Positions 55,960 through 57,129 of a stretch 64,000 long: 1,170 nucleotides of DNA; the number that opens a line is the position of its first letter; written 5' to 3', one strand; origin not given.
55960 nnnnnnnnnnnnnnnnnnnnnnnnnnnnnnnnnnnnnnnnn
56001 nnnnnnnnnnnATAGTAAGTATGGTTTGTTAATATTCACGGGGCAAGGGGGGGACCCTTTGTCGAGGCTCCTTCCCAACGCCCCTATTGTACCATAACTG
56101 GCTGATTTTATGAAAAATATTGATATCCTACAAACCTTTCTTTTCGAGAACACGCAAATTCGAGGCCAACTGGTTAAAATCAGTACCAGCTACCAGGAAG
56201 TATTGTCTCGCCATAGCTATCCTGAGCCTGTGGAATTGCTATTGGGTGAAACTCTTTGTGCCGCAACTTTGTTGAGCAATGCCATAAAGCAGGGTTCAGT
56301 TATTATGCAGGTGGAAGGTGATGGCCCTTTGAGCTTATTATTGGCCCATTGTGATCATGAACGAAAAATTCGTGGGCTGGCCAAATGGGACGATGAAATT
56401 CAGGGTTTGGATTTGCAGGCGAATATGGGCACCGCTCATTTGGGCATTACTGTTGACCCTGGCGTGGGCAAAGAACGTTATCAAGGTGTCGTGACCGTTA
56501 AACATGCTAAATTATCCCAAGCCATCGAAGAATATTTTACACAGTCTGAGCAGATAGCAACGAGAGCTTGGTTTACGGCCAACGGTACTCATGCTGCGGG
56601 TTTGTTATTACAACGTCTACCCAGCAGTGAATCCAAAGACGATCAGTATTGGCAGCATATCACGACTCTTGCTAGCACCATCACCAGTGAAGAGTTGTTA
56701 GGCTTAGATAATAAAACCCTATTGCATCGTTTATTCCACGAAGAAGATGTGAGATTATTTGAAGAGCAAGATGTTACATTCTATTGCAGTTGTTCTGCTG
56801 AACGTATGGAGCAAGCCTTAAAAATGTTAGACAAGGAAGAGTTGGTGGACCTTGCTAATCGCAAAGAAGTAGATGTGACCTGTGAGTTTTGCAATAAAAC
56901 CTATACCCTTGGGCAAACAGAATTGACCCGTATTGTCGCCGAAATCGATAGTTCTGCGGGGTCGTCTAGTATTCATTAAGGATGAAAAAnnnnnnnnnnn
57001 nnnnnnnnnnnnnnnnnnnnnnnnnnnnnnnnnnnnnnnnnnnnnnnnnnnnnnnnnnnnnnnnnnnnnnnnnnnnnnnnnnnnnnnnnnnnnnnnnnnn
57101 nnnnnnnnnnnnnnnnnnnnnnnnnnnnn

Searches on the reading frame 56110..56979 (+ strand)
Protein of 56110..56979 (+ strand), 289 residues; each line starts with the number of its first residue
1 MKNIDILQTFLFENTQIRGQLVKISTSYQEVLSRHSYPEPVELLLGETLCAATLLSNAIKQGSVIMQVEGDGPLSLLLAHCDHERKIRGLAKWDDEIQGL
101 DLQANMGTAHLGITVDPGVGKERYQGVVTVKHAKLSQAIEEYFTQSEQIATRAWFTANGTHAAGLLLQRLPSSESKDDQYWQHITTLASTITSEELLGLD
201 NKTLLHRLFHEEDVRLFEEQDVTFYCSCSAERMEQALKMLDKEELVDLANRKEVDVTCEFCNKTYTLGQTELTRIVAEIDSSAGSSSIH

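Call 67: search_protein_families(library=pfam, proteins=[window:56110-56979:+], max_evalue=0.00001)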
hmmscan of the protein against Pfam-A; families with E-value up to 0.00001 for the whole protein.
window:56110-56979:+ (289 aa): 1 family
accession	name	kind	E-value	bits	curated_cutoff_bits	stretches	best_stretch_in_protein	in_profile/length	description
PF01430.24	HSP33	-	6.6e-76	255.8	21.4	1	5-266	1-271/273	Hsp33 protein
